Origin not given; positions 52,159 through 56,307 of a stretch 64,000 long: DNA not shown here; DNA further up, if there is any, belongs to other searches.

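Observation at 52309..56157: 1282-aa membrane protein with the layout [2 zinc ribbons - soluble region - TM block] + [zinc ribbon - TM block]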

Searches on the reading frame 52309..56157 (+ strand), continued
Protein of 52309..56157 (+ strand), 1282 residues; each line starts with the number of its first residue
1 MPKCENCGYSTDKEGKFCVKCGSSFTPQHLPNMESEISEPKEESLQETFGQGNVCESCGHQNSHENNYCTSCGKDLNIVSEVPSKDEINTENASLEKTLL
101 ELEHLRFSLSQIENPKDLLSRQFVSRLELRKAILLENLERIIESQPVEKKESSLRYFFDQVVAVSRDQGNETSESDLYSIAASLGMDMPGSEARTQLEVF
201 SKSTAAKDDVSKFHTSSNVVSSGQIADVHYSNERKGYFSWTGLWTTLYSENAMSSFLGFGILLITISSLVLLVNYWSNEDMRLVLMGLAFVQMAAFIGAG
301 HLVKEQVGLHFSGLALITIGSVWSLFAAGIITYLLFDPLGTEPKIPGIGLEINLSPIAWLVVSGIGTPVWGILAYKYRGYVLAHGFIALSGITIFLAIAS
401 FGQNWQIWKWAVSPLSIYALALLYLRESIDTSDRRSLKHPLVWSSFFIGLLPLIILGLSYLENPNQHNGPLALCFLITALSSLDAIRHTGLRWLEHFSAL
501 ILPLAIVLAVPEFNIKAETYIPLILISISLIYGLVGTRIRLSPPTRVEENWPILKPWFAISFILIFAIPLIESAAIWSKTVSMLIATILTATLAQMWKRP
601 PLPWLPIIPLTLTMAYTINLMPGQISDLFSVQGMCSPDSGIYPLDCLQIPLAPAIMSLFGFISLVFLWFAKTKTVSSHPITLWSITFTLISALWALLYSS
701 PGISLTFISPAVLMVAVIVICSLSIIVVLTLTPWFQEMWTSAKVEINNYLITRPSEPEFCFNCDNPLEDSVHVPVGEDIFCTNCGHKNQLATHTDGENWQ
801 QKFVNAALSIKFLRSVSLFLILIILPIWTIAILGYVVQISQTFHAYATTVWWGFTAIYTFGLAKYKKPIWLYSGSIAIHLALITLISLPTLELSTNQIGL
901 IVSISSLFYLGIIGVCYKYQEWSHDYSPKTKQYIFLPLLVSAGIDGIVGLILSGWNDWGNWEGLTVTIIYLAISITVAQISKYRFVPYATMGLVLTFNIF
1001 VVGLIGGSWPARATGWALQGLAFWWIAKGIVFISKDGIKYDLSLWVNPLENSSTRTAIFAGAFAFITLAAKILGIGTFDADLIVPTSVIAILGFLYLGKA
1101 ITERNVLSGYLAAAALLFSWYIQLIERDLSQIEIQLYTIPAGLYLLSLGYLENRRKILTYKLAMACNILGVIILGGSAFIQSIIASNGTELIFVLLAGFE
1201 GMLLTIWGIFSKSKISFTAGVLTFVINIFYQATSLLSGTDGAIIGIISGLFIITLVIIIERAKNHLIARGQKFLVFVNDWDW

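Call 27: search_solved_structures(query=A2, max_evalue=10)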
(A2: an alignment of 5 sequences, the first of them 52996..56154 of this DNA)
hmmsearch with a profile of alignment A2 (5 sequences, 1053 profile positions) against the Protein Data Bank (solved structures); distinct sequences matched with E-value up to 10: 1.
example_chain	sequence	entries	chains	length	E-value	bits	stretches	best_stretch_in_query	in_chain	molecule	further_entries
1b8t_A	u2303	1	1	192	7.6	7.6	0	530-560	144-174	PROTEIN (CRP1)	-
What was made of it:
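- On GT-C glycosyltransferases, O-antigen polymerase/ligase, SEDS and other polytopic enzymes or transporters: No PDB sequence hit (call 27).
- Tried and rejected: Nothing (call 27).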

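Call 35: search_protein_representatives(alignment_id=A2)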
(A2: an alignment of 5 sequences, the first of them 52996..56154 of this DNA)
Query: 5 sequences, 1053 profile positions. Proteins with E-value up to 0.001 (for the whole library): 343; up to 1e-10: 222; up to 1e-30: 29. The best 150 are listed.
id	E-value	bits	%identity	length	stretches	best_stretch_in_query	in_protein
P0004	0.0e+00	1799.1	-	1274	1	4-1053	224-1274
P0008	8.0e-295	997.5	-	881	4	626-1053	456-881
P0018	1.7e-234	797.8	-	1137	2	571-1053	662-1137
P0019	6.3e-229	779.4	-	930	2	603-1053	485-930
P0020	1.6e-205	701.9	-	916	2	603-1053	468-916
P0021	1.6e-184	632.3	-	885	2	697-1046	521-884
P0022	4.3e-155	534.9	-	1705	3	576-1053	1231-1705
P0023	1.3e-144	500.2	-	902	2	700-1044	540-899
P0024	9.4e-137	474.2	-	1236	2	614-1053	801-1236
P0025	2.9e-134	465.9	-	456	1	594-1053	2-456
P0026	4.2e-133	462.1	-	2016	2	595-1053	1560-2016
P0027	1.5e-126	440.4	-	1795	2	625-1053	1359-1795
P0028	2.5e-116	406.6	-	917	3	622-1037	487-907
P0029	5.9e-84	299.4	-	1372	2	617-1053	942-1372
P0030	1.9e-83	297.7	-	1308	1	609-1053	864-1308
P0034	5.7e-52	193.5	-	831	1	8-390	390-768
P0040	9.1e-45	169.6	-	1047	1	7-308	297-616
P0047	9.0e-30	120.0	-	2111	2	835-1052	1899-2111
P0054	5.7e-28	114.0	-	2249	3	820-1052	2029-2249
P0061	9.3e-27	110.0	-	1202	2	831-1052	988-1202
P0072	1.2e-23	99.7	-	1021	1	852-1052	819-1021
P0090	5.4e-22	94.2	-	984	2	837-1051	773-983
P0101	3.4e-21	91.6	-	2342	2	800-1052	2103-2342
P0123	8.3e-20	87.0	-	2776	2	736-1052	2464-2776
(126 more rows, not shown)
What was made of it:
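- An exhaustive profile search found 343 cluster representatives (E<=1e-3), 222 of them at E<=1e-10 (call 35).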

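Call 36: search_protein_families(library=pfam, proteins=[P0018, P0022, P0034, P0040, P0047, P0123], max_evalue=1)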
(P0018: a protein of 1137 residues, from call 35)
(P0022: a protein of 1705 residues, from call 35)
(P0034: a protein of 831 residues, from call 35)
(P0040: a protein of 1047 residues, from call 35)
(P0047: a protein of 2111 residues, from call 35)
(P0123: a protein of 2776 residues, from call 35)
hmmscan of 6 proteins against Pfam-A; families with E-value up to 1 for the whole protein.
P0018 (1137 aa): 4 families
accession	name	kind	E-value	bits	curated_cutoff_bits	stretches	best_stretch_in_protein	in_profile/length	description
PF12773.13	DZR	-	0.0014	19.2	27.3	1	4-26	1-23/45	Double zinc ribbon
PF13240.11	Zn_Ribbon_1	-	0.0021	18.3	25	1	4-24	2-22/23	zinc-ribbon domain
PF10166.14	DUF2368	-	0.034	14.2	25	1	497-545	51-97/134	Uncharacterised conserved protein (DUF2368)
PF13248.11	Zn_ribbon_3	-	0.47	10.5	27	1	3-23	4-24/26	zinc-ribbon domain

P0022 (1705 aa): 3 families
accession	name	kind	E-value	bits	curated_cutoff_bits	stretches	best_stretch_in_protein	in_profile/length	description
PF13240.11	Zn_Ribbon_1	-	0.021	15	25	1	928-942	8-22/23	zinc-ribbon domain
PF18912.6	DZR_2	-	0.27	11.5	27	0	920-943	23-46/56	Double zinc ribbon domain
PF12773.13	DZR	-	0.6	10.8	27.3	0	2-33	17-45/45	Double zinc ribbon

P0034 (831 aa): 14 families
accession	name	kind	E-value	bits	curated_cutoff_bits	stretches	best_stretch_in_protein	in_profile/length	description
PF07719.23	TPR_2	-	0.00022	21.5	27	1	151-177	1-27/34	Tetratricopeptide repeat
PF13431.12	TPR_17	-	0.00094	19.7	24.4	0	107-136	3-32/34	Tetratricopeptide repeat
PF00515.34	TPR_1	-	0.0025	18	27.8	1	151-175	1-25/34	Tetratricopeptide repeat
PF13424.12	TPR_12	-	0.0043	17.7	30.1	0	113-134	41-62/77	Tetratricopeptide repeat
PF13240.11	Zn_Ribbon_1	-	0.013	15.7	25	1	3-22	2-21/23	zinc-ribbon domain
PF13414.12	TPR_11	-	0.013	15.6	26.8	0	110-131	21-42/42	TPR repeat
PF12773.13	DZR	-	0.025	15.2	27.3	1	3-21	1-19/45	Double zinc ribbon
PF13428.12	TPR_14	-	0.03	15.5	23.5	0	152-177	2-27/44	Tetratricopeptide repeat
PF13432.12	TPR_16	-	0.07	14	32.7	0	148-174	28-54/65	Tetratricopeptide repeat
PF14559.12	TPR_19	-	0.074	13.8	25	0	149-170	23-44/68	Tetratricopeptide repeat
PF13181.12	TPR_8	-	0.14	12.8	25.7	0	151-182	1-32/34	Tetratricopeptide repeat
PF18912.6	DZR_2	-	0.19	12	27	1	3-25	24-47/56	Double zinc ribbon domain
PF04756.19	OST3_OST6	-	0.52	10.1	27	0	506-556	149-201/294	OST3 / OST6 family, transporter family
PF13248.11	Zn_ribbon_3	-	0.93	9.5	27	0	2-22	4-24/26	zinc-ribbon domain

P0040 (1047 aa): 6 families
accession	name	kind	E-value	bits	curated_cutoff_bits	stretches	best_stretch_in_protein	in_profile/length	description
PF13240.11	Zn_Ribbon_1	-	0.00015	21.9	25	1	3-24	2-23/23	zinc-ribbon domain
PF12773.13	DZR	-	0.0087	16.6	27.3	1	3-25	1-23/45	Double zinc ribbon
PF24463.1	DUF7577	-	0.017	15.1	28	1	2-24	4-26/27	Domain of unknown function (DUF7577)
PF13371.12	TPR_9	-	0.03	14.8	35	1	143-187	26-70/73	Tetratricopeptide repeat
PF12172.15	zf-ChsH2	-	0.34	11.2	23.2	1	1-22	12-33/37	ChsH2, rubredoxin-like zinc ribbon domain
PF13248.11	Zn_ribbon_3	-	0.37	10.8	27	1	2-24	4-26/26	zinc-ribbon domain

P0047 (2111 aa): 1 family
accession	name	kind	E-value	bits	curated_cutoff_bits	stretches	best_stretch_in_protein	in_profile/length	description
PF08271.17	Zn_Ribbon_TF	-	0.058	13.4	29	1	1-29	1-33/43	TFIIB zinc-binding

P0123 (2776 aa): 0 families

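Call 44: search_protein_families(library=ncbifam, proteins=[P0061, P0072, P0054, P0101, P0015, P0090], max_evalue=1)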
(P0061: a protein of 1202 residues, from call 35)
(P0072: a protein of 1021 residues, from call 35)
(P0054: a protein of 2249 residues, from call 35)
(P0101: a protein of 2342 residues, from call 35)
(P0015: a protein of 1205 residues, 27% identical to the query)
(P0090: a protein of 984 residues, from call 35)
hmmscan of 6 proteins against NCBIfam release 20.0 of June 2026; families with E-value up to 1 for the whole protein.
P0061 (1202 aa): 1 family
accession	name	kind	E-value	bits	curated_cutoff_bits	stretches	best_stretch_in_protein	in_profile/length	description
NF047321.1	SCO7613_CTERM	domain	6e-25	88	45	1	1011-1197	2-187/188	SCO7613 C-terminal domain-containing membrane protein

P0072 (1021 aa): 1 family
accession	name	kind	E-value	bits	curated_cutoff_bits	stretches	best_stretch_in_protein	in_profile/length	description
NF047321.1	SCO7613_CTERM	domain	2e-12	47.2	45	1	831-1005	4-176/188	SCO7613 C-terminal domain-containing membrane protein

P0054 (2249 aa): 1 family
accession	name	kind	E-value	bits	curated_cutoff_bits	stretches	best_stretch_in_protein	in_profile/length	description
NF047321.1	SCO7613_CTERM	domain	1.5e-22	80.2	45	1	2056-2234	2-177/188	SCO7613 C-terminal domain-containing membrane protein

P0101 (2342 aa): 2 families
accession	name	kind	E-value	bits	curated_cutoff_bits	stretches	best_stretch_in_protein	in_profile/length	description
NF047321.1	SCO7613_CTERM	domain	7.2e-24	84.5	45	1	2153-2326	3-176/188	SCO7613 C-terminal domain-containing membrane protein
NF033847.1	MCP_Sipho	equivalog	0.71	9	75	0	216-311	56-143/549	major capsid protein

P0015 (1205 aa): 2 families
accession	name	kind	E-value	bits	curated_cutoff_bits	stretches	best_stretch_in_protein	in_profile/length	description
NF047321.1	SCO7613_CTERM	domain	2.1e-14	53.6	45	1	1015-1196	3-183/188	SCO7613 C-terminal domain-containing membrane protein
NF007363.0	PRK09860.1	equivalog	0.032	13.4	581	1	1027-1097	236-306/383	L-threonine dehydrogenase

P0090 (984 aa): 1 family
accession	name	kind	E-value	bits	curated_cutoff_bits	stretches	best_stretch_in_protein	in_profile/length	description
NF047321.1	SCO7613_CTERM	domain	8.1e-18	64.8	45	1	794-977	3-185/188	SCO7613 C-terminal domain-containing membrane protein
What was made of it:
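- On SCO7613_CTERM (NCBIfam NF047321): These score 47-88 bits on NF047321 (call 44).
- Closest known: NCBIfam NF047321, 'SCO7613 C-terminal domain-containing membrane protein'. Same: Relatives reached by the window's profile pass the curated cutoff (call 44).
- Six relatives pass the NF047321 cutoff (47-88 bits against 45; call 44).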

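Call 47: predict_structure(alignment_id=A3)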
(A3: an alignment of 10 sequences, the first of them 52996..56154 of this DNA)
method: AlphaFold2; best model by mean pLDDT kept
length: 1053 residues; sequences in the alignment: 10
mean_pLDDT: 48.9   pTM: 0.35
mean pLDDT of the five models: 48.9, 48.8, 47.4, 46.8, 42.3
residues with pLDDT >= 90: 0; 70-90: 52; 50-70: 482; < 50: 519
segments of 3 or more residues with pLDDT < 50: 1-19, 95-112, 117-120, 149-153, 169-175, 191-219, 256-263, 284-533, 535-552, 557-628, 630-632, 657-663, 726-731, 775-778, 808-810, 847-850, 898-911, 927-936, 954-961, 1037-1039, 1041-1053
pLDDT, mean of each block of 10 residues (from residue 1): 34 41 60 66 63 60 63 58 58 49 40 48 55 59 57 53 55 50 51 45 37 46 56 55 60 50 50 54 42 36 30 37 39 35 34 38 36 33 30 24 25 25 28 30 28 32 32 26 30 32 36 34 36 48 39 49 36 35 32 33 35 42 47 52 56 49 52 62 63 52 61 65 51 58 62 59 64 51 67 75 57 65 75 71 55 64 75 68 69 54 39 53 52 50 52 48 54 60 60 61 54 63 65 52 43 37
secondary structure, 60 per line:
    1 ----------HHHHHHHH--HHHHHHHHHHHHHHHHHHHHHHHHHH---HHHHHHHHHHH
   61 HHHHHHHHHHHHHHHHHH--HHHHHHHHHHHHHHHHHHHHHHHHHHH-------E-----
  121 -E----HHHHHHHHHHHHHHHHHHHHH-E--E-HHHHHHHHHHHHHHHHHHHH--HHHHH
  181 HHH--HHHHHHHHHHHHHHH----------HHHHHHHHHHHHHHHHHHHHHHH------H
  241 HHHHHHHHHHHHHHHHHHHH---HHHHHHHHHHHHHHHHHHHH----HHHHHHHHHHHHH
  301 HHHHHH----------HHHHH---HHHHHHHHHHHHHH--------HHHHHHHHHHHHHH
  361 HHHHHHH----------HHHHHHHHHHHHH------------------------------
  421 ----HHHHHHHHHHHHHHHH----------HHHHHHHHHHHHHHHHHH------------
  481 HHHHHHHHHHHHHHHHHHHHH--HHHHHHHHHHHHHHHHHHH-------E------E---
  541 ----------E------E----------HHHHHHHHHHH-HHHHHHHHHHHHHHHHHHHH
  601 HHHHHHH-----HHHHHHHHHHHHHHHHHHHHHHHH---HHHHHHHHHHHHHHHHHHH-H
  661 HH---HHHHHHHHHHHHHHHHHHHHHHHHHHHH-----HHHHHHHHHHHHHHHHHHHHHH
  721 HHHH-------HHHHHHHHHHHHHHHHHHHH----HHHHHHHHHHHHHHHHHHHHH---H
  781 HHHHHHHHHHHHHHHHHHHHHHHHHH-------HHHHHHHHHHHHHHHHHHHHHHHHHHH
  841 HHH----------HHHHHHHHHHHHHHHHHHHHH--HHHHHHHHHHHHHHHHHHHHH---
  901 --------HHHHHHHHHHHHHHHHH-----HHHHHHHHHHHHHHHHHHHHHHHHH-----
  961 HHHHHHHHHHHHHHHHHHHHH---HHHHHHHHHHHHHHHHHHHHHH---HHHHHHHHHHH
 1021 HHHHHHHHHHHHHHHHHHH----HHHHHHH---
elements in order (helices of 4 or more, strands of 3 or more residues): H11-18 H21-46 H50-78 H81-107 H127-147 H154-173 H176-183 H186-200 H211-233 H240-260 H264-283 H288-306 H317-321 H325-338 H347-367 H378-390 H425-440 H451-468 H481-501 H504-522 H569-579 H581-607 H613-636 H640-658 H666-693 H699-724 H732-751 H756-776 H780-806 H814-843 H854-874 H877-897 H909-925 H931-955 H961-981 H985-1006 H1010-1039 H1044-1050
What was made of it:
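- On GT-C glycosyltransferases, O-antigen polymerase/ligase, SEDS and other polytopic enzymes or transporters: The N-half structure is not testable because its model is poor (call 47).
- The N-terminal half has no confident model (pLDDT 49, call 47), so a catalytic or transport fold there cannot be excluded on structural grounds.
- Tried and rejected: Full membrane-part AF2 model. aa 230-1282 with a 10-sequence alignment gave pLDDT 49 and was unusable (call 47).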

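Call 51: find_encoding_contigs(protein=P0018, flank=8000, max_places=2)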
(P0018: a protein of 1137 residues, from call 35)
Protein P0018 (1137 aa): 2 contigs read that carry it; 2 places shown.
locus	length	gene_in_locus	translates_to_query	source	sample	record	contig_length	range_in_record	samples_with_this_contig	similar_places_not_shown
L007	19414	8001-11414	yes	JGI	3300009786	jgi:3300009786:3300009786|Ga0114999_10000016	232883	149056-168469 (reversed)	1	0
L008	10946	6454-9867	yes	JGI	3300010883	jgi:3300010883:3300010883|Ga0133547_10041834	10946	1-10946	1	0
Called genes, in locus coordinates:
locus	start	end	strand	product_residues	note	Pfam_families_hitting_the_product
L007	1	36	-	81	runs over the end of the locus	-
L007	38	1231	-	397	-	PF04143:Sulf_transp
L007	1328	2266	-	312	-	PF00581:Rhodanese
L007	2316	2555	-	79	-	PF01206:TusA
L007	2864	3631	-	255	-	PF03328:HpcH_HpaI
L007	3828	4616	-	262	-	PF01557:FAA_hydrolase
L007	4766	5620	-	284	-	PF04909:Amidohydro_2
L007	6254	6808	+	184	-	PF14512:TM1586_NiRdase (faint), PF00881:Nitroreductase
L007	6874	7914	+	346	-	PF10094:DUF2332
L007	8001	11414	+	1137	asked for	-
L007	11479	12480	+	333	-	PF00296:Bac_luciferase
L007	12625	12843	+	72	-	PF12728:HTH_17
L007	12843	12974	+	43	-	-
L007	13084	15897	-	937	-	PF13428:TPR_14 (faint), PF14559:TPR_19 (faint), PF02810:SEC-C (weak), PF00515:TPR_1 (faint), PF07719:TPR_2 (faint), PF13424:TPR_12 (faint), PF13431:TPR_17 (faint), PF13181:TPR_8 (faint)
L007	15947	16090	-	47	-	-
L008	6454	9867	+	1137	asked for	-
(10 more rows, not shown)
